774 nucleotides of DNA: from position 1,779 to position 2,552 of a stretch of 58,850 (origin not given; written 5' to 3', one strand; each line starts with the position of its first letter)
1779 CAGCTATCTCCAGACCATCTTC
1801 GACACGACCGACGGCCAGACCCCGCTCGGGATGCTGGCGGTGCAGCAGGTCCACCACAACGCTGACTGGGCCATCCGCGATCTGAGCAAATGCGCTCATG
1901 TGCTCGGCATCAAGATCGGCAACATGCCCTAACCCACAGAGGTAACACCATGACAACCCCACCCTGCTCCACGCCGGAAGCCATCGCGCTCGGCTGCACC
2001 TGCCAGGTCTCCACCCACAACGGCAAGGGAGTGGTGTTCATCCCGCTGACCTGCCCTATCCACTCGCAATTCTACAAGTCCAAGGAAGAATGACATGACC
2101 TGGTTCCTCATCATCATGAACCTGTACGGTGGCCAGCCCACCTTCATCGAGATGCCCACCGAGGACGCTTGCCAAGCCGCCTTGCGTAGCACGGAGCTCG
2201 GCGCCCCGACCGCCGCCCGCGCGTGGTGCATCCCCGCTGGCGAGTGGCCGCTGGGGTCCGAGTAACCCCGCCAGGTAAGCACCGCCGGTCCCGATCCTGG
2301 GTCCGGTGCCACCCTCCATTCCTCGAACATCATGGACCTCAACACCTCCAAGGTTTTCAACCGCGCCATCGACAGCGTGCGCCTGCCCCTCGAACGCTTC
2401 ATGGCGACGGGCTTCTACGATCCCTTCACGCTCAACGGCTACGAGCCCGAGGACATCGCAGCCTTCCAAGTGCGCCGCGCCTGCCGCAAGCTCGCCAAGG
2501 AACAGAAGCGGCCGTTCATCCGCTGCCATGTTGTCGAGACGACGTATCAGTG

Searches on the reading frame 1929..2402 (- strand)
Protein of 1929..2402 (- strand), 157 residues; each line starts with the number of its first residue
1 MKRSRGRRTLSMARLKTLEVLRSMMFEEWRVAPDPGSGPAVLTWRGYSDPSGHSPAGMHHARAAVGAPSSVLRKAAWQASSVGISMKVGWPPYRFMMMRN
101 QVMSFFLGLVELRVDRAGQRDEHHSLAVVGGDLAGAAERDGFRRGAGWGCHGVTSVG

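Call 65: search_protein_families(library=pfam, proteins=[window:1929-2402:-], max_evalue=0.01)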
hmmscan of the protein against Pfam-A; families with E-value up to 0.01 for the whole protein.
window:1929-2402:- (157 aa): 1 family
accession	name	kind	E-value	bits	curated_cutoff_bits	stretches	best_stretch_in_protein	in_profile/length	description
PF06259.18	Abhydrolase_8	-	0.0054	16.8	20.5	1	19-69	44-93/178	Alpha/beta hydrolase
